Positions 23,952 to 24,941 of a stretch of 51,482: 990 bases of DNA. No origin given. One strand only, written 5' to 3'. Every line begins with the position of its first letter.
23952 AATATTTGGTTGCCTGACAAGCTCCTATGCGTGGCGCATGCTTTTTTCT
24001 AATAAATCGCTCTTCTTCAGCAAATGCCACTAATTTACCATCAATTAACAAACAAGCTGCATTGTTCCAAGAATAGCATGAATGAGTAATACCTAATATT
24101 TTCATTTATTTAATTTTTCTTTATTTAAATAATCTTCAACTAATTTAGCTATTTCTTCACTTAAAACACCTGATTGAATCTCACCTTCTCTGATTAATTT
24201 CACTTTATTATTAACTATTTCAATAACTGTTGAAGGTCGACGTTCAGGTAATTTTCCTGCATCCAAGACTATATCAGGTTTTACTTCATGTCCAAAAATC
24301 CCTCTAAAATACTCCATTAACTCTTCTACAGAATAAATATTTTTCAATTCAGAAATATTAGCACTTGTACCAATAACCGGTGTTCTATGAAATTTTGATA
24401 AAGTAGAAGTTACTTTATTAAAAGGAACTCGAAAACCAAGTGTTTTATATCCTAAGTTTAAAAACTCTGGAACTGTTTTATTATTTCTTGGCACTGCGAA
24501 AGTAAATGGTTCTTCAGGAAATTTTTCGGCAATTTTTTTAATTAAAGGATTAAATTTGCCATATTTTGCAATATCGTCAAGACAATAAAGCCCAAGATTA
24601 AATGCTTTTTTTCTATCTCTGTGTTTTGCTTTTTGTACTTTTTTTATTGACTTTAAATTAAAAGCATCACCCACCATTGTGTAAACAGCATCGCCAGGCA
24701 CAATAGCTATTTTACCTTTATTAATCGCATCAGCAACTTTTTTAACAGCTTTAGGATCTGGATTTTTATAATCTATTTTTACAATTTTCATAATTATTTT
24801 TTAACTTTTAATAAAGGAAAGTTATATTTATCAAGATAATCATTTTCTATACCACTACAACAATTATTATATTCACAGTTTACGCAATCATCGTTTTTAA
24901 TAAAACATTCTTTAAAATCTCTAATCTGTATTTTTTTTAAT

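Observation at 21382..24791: YrdC-like + Kae1-like + NodU-type carbamoyltransferase encoded as separate, overlapping genes inside the rSAM block (second Kae1-like at 30814..31872)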

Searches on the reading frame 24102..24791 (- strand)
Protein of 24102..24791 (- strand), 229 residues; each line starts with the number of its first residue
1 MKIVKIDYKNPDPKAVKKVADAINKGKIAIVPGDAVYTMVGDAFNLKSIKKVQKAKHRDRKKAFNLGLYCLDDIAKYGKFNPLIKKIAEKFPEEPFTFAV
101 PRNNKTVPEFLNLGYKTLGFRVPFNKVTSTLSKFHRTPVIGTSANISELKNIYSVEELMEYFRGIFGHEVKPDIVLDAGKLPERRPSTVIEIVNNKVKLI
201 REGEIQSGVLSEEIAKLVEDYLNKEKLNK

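Call 4: search_protein_families(library=pfam, proteins=[window:24102-24791:-], max_evalue=0.01)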
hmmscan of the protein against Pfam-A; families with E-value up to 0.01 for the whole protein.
window:24102-24791:- (229 aa): 1 family
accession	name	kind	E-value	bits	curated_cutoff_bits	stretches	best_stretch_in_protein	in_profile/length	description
PF01300.24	Sua5_yciO_yrdC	-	3.4e-36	124.8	25.1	1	22-203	2-178/178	Telomere recombination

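Call 9: search_protein_families(library=ncbifam, proteins=[window:24102-24791:-], max_evalue=0.001)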
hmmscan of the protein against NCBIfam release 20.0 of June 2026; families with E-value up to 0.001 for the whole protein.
window:24102-24791:- (229 aa): 3 families
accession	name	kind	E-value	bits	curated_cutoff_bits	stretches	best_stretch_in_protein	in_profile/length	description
TIGR00057.1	TIGR00057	equivalog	1.2e-35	122.5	123.2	1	7-206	2-194/202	L-threonylcarbamoyladenylate synthase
NF007919.1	PRK10634.1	equivalog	2.1e-13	50.1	175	1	20-197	2-174/176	L-threonylcarbamoyladenylate synthase type 1 TsaC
TIGR00143.1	hypF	equivalog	2.7e-06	25.8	466.1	1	14-168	192-344/741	carbamoyltransferase HypF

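Call 29: search_solved_structures(query=window:24102-24791:-, max_evalue=0.001, show_alignments=3)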
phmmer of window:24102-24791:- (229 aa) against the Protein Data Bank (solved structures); distinct sequences matched with E-value up to 0.001: 9.
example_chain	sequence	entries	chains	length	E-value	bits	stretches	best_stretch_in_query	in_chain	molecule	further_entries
1jcu_A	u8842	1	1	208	7e-20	74.9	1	2-204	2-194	conserved protein MTH1692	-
9d3h_A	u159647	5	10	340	1.2e-18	70.8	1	2-224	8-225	Threonylcarbamoyl-AMP synthase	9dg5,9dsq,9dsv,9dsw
6f89_A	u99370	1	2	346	1.8e-10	44.1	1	17-217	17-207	Threonylcarbamoyl-AMP synthase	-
6f87_A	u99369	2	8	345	1.8e-10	44.1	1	17-217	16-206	Threonylcarbamoyl-AMP synthase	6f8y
2eqa_A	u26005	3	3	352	3.1e-10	43.3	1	2-206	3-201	Hypothetical protein ST1526 | Putative uncharacterized protein ST1526 | YrdC/Sua5 family protein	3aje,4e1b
1k7j_A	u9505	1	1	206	2e-08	37.4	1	8-203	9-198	Protein yciO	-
1kk9_A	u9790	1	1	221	2.5e-08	37.1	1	8-203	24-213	probable translation factor yciO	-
1hru_A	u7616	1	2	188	0.00011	25.2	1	14-166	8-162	YRDC GENE PRODUCT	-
2mx1_A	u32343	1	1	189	0.00011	25.2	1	14-166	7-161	Threonylcarbamoyl-AMP synthase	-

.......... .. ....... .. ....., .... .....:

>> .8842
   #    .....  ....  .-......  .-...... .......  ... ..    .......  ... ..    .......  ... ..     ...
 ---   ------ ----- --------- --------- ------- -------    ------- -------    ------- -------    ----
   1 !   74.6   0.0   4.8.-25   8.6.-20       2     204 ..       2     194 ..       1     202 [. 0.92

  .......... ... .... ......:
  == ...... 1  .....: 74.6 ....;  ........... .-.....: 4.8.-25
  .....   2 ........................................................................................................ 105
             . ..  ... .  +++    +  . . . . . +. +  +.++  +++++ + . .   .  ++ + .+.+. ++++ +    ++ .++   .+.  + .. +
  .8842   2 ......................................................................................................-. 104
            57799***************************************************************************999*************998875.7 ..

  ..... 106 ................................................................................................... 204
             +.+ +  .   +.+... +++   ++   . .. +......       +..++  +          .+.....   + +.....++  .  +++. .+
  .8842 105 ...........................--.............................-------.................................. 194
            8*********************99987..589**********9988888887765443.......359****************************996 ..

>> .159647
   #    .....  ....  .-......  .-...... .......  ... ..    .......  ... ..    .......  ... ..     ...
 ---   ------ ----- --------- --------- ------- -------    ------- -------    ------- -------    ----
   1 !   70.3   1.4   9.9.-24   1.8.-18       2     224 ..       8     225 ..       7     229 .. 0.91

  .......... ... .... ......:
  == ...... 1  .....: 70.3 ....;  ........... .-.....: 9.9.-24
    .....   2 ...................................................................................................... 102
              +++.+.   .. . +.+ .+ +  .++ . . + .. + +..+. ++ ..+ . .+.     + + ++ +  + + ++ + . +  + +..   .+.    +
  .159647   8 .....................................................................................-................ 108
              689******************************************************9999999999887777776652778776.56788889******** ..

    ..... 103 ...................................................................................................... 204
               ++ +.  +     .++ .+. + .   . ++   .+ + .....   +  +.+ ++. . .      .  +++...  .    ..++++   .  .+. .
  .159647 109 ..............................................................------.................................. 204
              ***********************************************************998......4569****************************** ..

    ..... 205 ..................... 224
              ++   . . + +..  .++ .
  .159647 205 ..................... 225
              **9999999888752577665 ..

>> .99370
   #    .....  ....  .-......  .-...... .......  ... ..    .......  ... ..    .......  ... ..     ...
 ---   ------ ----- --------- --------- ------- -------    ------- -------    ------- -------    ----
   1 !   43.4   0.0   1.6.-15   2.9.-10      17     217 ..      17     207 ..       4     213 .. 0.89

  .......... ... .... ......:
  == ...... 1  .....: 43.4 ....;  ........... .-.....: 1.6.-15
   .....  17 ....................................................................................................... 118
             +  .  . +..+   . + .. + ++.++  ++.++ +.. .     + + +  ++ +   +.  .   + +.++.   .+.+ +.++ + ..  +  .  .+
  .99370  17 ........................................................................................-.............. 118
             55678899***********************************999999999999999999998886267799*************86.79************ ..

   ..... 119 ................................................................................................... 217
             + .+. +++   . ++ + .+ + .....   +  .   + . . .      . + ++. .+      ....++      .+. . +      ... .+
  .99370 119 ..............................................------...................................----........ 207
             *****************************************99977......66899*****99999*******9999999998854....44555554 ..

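Call 55: find_homologous_proteins(query=window:24102-24791:-, max_evalue=1e-8)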
Query window:24102-24791:- (229 aa): 120 proteins with E <= 1e-8 among 582 candidates.
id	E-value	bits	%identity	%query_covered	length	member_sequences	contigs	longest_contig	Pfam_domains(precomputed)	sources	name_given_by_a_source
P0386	3.0e-141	486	98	100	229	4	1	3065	PF01300.25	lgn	-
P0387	1.4e-127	442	88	99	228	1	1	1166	PF01300.25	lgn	-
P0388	9.0e-123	426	84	98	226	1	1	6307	PF01300.25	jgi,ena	-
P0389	1.8e-117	409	81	100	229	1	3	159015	PF01300.25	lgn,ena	-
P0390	6.1e-117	407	80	99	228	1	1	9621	PF01300.25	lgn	-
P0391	1.6e-116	406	84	96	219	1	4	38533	PF01300.25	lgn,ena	-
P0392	4.7e-113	394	80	97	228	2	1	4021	PF01300.25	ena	-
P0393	1.5e-112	393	79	97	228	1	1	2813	PF01300.25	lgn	-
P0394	1.7e-112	392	79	98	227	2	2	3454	PF01300.25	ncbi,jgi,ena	-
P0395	1.8e-112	392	81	97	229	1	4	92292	PF01300.25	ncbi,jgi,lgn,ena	-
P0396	4.8e-112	391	79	95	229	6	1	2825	PF01300.25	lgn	-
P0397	8.8e-111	387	79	98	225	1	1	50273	PF01300.25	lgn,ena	-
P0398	5.6e-110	384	78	97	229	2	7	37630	PF01300.25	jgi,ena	-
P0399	6.5e-109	381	76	97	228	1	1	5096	PF01300.25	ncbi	-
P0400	1.6e-108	379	77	97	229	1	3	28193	PF01300.25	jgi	-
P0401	1.9e-108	379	75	99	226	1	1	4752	PF01300.25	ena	-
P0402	2.6e-108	379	76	100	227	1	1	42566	PF01300.25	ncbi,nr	ncbi:MAG: threonylcarbamoyl-AMP synthase [Candidatus Portnoybacteria bacterium]|nr:threonylcarbamoyl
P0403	8.4e-108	377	79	95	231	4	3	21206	PF01300.25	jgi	-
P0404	9.9e-108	377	77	99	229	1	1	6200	PF01300.25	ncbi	ncbi:MAG: L-threonylcarbamoyladenylate synthase [bacterium]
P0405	3.1e-107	375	77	97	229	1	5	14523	PF01300.25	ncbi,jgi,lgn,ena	-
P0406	3.1e-107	375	76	97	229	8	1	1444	PF01300.25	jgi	-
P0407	8.6e-107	374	79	96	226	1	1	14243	PF01300.25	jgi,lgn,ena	-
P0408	2.3e-106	372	75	100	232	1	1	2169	PF01300.25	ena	-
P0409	8.3e-106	371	77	95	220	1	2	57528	PF01300.25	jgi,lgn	-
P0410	1.3e-105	370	75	98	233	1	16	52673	PF01300.25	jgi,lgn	-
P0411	1.5e-105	370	77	96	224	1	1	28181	PF01300.25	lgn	-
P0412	6.0e-104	364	75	97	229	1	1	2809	PF01300.25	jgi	jgi:L-threonylcarbamoyladenylate synthase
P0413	1.5e-103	363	74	96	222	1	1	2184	PF01300.25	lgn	-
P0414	2.5e-102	359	71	100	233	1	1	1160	PF01300.25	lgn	-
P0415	2.9e-102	359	74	97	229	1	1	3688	PF01300.25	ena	-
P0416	6.1e-102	358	74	96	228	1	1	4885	PF01300.25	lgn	-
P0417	6.7e-102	358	75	95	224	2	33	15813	PF01300.25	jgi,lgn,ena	-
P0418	4.1e-101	355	70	100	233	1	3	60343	PF01300.25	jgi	jgi:L-threonylcarbamoyladenylate synthase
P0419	4.3e-101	355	75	95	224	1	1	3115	PF01300.25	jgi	-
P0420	1.2e-100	354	71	100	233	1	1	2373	PF01300.25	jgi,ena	-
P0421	2.4e-100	353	76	91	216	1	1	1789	PF01300.25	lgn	-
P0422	3.0e-100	352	71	96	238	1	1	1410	PF01300.25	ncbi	-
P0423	3.9e-100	352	72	96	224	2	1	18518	PF01300.25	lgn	-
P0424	5.0e-100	352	74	95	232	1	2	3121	PF01300.25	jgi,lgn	jgi:L-threonylcarbamoyladenylate synthase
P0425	9.8e-100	351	72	95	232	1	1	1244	PF01300.25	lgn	-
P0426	3.3e-99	349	73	96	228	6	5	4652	PF01300.25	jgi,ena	-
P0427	4.9e-99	348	74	95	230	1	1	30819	PF01300.25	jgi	jgi:L-threonylcarbamoyladenylate synthase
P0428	7.1e-99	348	70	97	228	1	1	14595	PF01300.25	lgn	-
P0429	1.0e-98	347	69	100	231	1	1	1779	PF01300.25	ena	-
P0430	1.9e-98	347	71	99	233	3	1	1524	PF01300.25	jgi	-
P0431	1.9e-98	346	71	97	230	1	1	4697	PF01300.25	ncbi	-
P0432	3.7e-98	346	79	86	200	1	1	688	PF01300.25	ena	-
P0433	1.1e-97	344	73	92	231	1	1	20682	PF01300.25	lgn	-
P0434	1.4e-97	344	69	98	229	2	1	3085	PF01300.25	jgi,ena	-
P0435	1.1e-96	341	70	97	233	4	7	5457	PF01300.25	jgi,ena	-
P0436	1.1e-95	338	66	98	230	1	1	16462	PF01300.25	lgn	-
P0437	2.1e-94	333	67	99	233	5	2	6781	PF01300.25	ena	-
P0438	3.5e-94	333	67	98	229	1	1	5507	PF01300.25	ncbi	-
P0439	7.7e-94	331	69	95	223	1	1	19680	PF01300.25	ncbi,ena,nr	ncbi:threonylcarbamoyl-AMP synthase [Patescibacteria group bacterium]|nr:threonylcarbamoyl-AMP synth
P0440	3.1e-92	326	68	95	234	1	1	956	PF01300.25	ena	-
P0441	3.0e-91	323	75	89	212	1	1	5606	PF01300.25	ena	-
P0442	1.4e-89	318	68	97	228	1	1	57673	PF01300.25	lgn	-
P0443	7.3e-88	312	64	100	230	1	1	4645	PF01300.25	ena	-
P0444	2.9e-87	310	64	96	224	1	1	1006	PF01300.25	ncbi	-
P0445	2.7e-86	307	65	100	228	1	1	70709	PF01300.25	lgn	-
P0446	5.3e-86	306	63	98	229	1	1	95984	PF01300.25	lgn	-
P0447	7.3e-84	299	66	93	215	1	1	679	PF01300.25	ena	-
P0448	2.7e-82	294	62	93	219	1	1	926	PF01300.25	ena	-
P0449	1.4e-80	288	60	96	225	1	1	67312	PF01300.25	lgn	-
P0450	6.4e-79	283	60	97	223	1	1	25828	PF01300.25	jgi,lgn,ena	-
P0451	2.2e-77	278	55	100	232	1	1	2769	PF01300.25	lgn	-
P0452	5.7e-73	263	70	74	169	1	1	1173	PF01300.25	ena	-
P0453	3.5e-72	261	59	93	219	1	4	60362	PF01300.25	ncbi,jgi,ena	-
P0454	3.9e-63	231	49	97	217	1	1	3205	PF01300.25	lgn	-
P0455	4.9e-57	211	46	95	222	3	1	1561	PF01300.25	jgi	-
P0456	1.1e-56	210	48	94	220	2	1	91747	PF01300.25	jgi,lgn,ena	-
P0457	1.1e-55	207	47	94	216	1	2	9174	PF01300.25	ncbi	-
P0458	2.2e-55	206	47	93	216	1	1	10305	PF01300.25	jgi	jgi:L-threonylcarbamoyladenylate synthase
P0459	1.1e-35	141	79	38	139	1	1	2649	PF01300.25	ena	-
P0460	2.6e-22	98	31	96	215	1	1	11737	PF01300.25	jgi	-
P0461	1.4e-20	92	34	86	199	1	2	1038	PF01300.25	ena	-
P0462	1.5e-20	92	34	90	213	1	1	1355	PF01300.25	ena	-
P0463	2.2e-20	91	32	89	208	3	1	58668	PF01300.25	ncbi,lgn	-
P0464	5.2e-20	90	35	91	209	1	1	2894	PF01300.25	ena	-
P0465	1.1e-19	89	32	90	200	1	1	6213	PF01300.25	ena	-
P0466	5.4e-19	87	31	84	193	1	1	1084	PF01300.25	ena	-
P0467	5.7e-19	87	31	90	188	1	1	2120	PF01300.25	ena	-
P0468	6.8e-19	86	35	90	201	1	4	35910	PF01300.25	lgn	-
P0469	9.7e-19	86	31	86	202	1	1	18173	PF01300.25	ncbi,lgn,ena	-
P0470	9.7e-18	83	32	90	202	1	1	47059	PF01300.25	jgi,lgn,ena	-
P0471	1.0e-17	83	33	88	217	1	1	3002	PF01300.25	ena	-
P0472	1.1e-17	82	32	83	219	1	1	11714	PF01300.25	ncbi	-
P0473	1.3e-17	82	33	88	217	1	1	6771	PF01300.25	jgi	-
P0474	3.0e-17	81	33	88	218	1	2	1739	PF01300.25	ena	-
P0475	3.1e-17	81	35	90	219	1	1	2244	PF01300.25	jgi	-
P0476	3.2e-17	81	28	83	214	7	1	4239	PF01300.25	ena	-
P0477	3.4e-17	81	33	90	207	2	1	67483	PF01300.25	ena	-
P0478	1.2e-16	79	33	83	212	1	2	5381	PF01300.25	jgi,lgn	-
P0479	1.4e-16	79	34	84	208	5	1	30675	PF01300.25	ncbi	-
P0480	1.7e-16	79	31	93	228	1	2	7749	PF01300.25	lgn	-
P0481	2.7e-16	78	32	83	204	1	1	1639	PF01300.25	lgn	-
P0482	3.2e-16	78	32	87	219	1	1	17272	PF01300.25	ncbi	-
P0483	1.4e-15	76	34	81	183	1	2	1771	PF01300.25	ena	-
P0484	3.2e-15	74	31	83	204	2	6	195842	PF01300.25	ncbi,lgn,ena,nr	ncbi:MAG: threonylcarbamoyl-AMP synthase [Oscillospiraceae bacterium]|nr:threonylcarbamoyl-AMP synth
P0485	4.4e-15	74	29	81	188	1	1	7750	PF01300.25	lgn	-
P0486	9.4e-15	73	29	83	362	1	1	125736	PF01300.25,PF02367.24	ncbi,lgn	-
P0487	1.8e-14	72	31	84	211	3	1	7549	PF01300.25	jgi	-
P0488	2.7e-14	71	31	88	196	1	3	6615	PF01300.25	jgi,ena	-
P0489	6.4e-14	70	31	88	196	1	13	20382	PF01300.25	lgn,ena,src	-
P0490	6.6e-14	70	28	90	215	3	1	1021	PF01300.25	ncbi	-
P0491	7.0e-14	70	32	80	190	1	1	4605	PF01300.25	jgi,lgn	-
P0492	1.4e-13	69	33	88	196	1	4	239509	PF01300.25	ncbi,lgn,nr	ncbi:MAG: threonylcarbamoyl-AMP synthase [Candidatus Wildermuthbacteria bacterium]|nr:threonylcarbam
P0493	1.4e-13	69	30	88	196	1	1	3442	PF01300.25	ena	-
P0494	1.7e-13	69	31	88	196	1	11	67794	PF01300.25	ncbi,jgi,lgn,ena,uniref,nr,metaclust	ncbi:MAG: threonylcarbamoyl-AMP synthase [Candidatus Wildermuthbacteria bacterium RIFCSPLOWO2_01_FUL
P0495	3.3e-13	68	31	89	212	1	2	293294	PF01300.25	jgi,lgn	jgi:L-threonylcarbamoyladenylate synthase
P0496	5.4e-13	67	30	96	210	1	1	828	PF01300.25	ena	-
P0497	8.3e-13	67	31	81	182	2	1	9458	PF01300.25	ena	-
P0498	1.0e-12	66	30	87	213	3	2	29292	PF01300.25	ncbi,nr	ncbi:MAG: L-threonylcarbamoyladenylate synthase [Thermodesulfobacteriaceae bacterium]|nr:L-threonylc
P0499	1.4e-12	66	29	88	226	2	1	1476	PF01300.25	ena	-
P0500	4.9e-12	64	29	85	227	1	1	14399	PF01300.25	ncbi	-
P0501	7.8e-12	63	30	92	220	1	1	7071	PF01300.25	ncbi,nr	ncbi:MAG: threonylcarbamoyl-AMP synthase [Desulfamplus sp.]|nr:threonylcarbamoyl-AMP synthase [Desul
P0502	5.9e-11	60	28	88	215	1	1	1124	PF01300.25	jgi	jgi:L-threonylcarbamoyladenylate synthase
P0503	8.7e-10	57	28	90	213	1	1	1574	PF01300.25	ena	-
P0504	1.4e-9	56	29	90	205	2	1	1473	PF01300.25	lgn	-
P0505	1.4e-9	56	30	88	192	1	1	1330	PF01300.25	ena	-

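Call 56: list_cluster_members(proteins=[P0402, P0404, P0463, P0469, P0472, P0479, P0482, P0490, P0500, P0486])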
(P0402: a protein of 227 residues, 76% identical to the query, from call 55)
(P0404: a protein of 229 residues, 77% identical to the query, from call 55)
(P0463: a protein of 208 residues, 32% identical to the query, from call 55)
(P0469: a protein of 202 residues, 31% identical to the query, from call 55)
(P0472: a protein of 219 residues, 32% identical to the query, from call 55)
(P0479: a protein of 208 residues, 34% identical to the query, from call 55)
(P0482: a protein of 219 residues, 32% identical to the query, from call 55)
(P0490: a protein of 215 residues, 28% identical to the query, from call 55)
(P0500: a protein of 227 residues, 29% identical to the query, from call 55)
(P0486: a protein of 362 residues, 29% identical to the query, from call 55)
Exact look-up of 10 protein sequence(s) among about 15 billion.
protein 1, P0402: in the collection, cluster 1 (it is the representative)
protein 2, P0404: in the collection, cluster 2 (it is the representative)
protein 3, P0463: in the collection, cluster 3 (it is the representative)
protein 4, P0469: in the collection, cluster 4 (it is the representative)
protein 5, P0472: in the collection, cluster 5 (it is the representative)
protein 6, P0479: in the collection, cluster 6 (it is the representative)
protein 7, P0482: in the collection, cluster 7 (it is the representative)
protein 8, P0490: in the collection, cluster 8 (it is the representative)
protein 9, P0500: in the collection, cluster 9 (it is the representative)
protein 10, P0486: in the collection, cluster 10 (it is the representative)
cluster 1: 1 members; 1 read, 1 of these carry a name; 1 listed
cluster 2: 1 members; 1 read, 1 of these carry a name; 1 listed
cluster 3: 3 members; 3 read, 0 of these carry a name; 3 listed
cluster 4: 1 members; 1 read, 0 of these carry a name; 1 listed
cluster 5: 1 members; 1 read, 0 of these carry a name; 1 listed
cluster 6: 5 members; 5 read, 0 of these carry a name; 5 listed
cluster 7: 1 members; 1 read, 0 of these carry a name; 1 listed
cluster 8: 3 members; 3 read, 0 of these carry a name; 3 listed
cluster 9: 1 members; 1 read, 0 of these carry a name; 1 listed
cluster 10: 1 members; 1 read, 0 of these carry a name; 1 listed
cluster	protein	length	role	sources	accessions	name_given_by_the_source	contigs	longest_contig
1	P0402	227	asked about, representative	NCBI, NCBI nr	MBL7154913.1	MAG: threonylcarbamoyl-AMP synthase [Candidatus Portnoybacteria bacterium] | threonylcarbamoyl-AMP synthase [Candidatus Portnoybacteria bacterium]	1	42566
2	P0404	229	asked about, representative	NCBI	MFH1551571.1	MAG: L-threonylcarbamoyladenylate synthase [bacterium]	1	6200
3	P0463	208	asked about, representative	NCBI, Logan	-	-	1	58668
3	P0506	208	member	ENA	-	-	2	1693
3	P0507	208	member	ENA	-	-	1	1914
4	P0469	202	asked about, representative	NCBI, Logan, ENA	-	-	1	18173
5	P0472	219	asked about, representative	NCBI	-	-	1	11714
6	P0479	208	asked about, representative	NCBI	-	-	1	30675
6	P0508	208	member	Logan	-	-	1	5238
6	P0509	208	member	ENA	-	-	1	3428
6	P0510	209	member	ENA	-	-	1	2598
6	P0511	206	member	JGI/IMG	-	-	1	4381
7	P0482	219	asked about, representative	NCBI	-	-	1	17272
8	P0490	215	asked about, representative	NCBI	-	-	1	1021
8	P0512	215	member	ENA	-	-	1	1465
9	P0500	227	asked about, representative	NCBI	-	-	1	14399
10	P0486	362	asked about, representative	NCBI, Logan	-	-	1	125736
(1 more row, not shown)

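Call 62: find_related_loci(query=A2, collection=metagenome_contigs, flank=10000)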
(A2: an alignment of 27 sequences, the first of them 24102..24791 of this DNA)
Query A2 (229 aa) in metagenome_contigs; peptide patterns used: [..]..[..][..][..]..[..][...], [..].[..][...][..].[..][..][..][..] (x = any residue, [..] = any of these).
599 stretches matched a pattern (row limit reached: there are more); 319 encode a relative of the query (tblastn E <= 1e-3); the best 80 are kept; 80 distinct loci.
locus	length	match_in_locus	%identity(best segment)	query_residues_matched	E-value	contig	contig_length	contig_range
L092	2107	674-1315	79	7-220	2e-120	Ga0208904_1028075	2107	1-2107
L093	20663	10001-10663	76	7-229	1e-111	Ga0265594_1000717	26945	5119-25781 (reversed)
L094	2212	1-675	74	3-229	1e-116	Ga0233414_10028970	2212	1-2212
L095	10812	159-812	75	1-218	2e-107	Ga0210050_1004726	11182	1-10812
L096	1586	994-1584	79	1-197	2e-110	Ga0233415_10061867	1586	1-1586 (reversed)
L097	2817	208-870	70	1-222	5e-99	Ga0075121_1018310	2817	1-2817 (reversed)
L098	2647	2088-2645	76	8-193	1e-96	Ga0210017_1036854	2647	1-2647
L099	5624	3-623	72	18-224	1e-90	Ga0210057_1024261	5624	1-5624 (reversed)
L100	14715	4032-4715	60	1-228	2e-84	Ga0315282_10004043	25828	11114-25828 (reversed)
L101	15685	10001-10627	48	1-210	4e-62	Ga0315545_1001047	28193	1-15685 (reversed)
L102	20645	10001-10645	48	1-216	7e-60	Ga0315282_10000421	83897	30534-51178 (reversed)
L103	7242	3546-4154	49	1-204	2e-57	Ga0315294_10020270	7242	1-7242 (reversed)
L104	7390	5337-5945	49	1-204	2e-57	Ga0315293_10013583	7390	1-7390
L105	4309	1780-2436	46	1-220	3e-57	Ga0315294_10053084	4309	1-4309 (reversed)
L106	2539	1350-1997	45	1-217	2e-57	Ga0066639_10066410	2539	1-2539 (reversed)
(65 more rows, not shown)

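Call 73: search_protein_families(library=padloc, proteins=[window:24102-24791:-], max_evalue=0.001)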
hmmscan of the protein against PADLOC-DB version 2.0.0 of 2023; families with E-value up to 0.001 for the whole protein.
window:24102-24791:- (229 aa): 0 families
